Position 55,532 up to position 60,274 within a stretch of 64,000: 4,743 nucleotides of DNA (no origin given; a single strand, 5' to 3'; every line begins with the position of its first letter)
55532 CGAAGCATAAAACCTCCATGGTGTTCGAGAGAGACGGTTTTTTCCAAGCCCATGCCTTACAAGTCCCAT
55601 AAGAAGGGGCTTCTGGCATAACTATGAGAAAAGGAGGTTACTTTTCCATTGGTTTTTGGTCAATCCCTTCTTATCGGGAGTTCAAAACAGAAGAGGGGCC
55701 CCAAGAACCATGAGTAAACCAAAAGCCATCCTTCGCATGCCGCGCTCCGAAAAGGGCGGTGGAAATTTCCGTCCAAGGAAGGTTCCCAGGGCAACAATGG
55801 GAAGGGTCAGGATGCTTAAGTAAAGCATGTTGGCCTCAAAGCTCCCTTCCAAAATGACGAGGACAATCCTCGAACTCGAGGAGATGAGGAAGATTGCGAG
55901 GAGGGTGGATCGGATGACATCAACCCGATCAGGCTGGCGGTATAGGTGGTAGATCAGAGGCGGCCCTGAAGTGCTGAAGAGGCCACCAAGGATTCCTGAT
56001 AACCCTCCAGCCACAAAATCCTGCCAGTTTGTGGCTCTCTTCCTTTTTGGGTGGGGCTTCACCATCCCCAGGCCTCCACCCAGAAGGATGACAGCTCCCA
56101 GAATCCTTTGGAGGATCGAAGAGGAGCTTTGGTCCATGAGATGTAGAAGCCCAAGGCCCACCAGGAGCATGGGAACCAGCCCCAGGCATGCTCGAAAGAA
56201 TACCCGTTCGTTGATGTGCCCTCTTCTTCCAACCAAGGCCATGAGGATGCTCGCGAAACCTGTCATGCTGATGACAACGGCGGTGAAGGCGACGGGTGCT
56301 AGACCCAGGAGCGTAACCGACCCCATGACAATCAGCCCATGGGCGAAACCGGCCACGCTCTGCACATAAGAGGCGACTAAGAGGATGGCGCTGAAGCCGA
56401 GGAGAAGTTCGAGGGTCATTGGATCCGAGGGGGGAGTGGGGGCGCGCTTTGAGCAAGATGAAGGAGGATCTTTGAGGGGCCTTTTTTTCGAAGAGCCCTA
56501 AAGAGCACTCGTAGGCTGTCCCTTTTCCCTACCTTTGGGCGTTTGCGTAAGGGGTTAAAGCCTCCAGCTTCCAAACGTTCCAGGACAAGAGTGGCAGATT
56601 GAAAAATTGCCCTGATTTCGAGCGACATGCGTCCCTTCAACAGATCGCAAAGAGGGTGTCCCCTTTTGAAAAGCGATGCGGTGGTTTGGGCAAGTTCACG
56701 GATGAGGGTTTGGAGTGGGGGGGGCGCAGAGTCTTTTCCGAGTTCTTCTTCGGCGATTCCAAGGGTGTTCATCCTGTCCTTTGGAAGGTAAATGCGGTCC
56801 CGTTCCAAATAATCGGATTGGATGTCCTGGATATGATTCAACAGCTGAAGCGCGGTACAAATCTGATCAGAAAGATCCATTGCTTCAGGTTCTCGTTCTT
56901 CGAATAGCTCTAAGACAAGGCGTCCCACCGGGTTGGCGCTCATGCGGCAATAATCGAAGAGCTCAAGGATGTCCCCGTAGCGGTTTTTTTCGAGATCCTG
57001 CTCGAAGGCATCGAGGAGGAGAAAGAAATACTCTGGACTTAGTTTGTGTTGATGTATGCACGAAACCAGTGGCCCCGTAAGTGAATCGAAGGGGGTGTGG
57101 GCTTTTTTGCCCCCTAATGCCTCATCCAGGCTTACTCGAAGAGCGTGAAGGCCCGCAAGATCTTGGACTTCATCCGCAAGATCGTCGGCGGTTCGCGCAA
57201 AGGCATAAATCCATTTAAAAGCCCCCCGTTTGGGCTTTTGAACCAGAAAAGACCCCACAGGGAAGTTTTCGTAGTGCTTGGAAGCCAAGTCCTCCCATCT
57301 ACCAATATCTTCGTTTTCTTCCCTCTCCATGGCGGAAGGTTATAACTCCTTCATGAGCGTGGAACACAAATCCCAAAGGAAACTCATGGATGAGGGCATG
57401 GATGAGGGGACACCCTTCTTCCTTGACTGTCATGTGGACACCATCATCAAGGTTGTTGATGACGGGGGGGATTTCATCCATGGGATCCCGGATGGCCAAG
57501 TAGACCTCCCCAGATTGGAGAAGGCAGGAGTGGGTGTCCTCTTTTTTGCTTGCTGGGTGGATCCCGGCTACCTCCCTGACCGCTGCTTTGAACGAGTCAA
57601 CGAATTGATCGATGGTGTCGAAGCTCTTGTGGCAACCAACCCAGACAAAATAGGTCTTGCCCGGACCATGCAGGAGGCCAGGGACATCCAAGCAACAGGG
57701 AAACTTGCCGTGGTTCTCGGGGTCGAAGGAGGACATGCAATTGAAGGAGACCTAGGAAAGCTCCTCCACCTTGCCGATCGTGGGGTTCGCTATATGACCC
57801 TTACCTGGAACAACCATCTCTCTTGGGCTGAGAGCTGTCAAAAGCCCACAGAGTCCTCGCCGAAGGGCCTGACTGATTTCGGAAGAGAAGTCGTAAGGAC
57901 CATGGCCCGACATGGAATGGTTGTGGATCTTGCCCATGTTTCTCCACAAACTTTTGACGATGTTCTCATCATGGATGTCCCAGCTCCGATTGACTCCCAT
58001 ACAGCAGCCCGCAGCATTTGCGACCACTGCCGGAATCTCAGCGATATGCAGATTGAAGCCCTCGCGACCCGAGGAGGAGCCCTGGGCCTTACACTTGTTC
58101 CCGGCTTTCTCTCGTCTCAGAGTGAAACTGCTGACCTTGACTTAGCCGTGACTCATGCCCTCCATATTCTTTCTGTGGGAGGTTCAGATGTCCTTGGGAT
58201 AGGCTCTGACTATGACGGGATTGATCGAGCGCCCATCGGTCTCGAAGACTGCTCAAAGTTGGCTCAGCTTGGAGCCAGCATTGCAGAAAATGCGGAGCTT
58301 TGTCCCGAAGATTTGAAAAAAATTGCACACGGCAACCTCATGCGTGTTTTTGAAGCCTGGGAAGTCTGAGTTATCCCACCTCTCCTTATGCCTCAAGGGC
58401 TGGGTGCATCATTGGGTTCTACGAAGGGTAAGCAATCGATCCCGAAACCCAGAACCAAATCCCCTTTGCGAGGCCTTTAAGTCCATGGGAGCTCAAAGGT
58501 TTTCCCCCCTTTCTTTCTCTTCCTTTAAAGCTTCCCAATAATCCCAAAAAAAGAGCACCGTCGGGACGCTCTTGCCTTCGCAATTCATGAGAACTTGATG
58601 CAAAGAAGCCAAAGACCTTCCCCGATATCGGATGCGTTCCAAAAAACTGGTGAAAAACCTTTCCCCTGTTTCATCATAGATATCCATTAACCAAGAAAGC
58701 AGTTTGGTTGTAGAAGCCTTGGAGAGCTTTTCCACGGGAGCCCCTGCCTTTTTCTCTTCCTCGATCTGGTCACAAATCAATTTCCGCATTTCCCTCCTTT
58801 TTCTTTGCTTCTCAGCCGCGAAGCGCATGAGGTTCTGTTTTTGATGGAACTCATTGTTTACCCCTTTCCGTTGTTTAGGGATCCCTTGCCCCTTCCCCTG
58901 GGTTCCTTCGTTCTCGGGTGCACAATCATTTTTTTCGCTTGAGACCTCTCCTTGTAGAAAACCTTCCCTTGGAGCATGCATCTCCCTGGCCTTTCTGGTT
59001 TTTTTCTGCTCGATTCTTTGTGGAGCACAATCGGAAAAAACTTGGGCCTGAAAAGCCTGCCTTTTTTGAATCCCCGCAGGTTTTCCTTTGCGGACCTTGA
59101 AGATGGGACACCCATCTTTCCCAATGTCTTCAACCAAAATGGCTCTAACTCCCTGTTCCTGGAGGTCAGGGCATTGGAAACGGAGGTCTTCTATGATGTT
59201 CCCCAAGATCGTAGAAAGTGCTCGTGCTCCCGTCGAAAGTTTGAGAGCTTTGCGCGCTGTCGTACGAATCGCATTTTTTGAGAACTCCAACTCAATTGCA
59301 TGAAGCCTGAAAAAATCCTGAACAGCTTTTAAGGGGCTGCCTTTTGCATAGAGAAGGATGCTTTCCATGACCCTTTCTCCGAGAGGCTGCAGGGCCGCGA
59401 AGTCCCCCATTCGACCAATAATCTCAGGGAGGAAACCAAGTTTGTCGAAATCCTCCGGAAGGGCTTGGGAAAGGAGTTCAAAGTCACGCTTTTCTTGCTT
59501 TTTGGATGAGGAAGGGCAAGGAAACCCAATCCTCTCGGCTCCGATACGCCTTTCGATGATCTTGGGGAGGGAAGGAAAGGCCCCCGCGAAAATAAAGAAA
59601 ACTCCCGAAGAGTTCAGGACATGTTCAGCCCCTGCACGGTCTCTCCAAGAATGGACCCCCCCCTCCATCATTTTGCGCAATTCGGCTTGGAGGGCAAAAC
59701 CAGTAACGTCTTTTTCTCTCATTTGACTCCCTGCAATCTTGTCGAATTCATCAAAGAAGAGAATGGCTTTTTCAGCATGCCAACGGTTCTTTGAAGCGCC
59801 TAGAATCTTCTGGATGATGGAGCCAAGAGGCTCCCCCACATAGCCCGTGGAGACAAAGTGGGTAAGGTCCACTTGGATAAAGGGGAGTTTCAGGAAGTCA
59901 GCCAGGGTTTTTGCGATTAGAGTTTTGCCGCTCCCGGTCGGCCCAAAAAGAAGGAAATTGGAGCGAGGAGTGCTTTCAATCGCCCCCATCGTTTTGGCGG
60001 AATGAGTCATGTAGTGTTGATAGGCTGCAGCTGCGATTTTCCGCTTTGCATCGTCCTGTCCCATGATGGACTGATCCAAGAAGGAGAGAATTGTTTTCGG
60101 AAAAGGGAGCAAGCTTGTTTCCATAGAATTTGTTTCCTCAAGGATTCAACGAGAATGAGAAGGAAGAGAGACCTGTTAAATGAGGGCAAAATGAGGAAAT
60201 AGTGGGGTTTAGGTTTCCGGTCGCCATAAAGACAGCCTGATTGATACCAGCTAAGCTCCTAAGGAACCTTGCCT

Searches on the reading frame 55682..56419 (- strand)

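Call 20: search_protein_families(library=pfam, proteins=[window:55682-56419:-], max_evalue=0.001)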
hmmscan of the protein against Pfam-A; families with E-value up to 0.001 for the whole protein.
window:55682-56419:- (245 aa): 1 family
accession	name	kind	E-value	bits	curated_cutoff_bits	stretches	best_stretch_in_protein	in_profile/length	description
PF01925.25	TauE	-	1.5e-22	80.8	32.6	1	11-241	3-235/237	Sulfite exporter TauE/SafE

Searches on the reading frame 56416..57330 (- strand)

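Call 20: search_protein_families(library=pfam, proteins=[window:56416-57330:-], max_evalue=0.001)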
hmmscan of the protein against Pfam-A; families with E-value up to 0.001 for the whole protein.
window:56416-57330:- (304 aa): 1 family
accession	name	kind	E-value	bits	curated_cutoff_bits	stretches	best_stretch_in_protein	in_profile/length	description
PF00494.24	SQS_PSY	-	6.6e-54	183.8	26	1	18-270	3-262/263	Squalene/phytoene synthase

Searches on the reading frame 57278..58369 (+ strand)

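Call 20: search_protein_families(library=pfam, proteins=[window:57278-58369:+], max_evalue=0.001)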
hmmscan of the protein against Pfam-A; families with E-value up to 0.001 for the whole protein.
window:57278-58369:+ (363 aa): 1 family
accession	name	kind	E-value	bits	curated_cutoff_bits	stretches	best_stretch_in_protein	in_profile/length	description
PF01244.27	Peptidase_M19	-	1.8e-82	277.5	26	1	48-359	8-318/319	Membrane dipeptidase (Peptidase family M19)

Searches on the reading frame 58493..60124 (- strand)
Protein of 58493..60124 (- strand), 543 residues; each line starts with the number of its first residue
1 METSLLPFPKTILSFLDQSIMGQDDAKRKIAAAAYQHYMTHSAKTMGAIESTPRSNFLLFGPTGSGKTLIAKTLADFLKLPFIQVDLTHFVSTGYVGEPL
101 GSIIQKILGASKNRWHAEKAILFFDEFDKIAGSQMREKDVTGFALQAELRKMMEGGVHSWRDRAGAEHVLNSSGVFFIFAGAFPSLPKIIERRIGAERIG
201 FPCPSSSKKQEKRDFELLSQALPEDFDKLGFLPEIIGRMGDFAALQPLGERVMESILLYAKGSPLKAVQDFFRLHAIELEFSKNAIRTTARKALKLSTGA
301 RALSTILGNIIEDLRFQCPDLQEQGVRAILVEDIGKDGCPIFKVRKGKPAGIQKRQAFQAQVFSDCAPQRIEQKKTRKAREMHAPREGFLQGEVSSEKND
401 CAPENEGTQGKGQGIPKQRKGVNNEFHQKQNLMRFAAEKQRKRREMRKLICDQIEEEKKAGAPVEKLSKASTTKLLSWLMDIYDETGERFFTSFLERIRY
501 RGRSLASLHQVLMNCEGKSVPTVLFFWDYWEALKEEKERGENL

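Call 20: search_protein_families(library=pfam, proteins=[window:58493-60124:-], max_evalue=0.001)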
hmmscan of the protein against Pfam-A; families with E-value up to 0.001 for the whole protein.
window:58493-60124:- (543 aa): 5 families
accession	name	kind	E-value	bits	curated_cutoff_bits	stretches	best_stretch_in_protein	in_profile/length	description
PF00004.35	AAA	-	1.7e-18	67.7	21.2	1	58-184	2-111/131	ATPase family associated with various cellular activities (AAA)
PF07724.20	AAA_2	-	8e-13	49.2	27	1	53-239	2-163/166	AAA domain (Cdc48 subfamily)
PF13401.12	AAA_22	-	2.9e-05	24.9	27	0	55-93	6-47/130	AAA domain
PF10431.15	ClpB_D2-small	-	0.00036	20.9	21.9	0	266-313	15-62/81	C-terminal, D2-small domain, of ClpB protein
PF07728.20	AAA_5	-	0.00056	20.4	22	0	56-131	1-79/139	AAA domain (dynein-related subfamily)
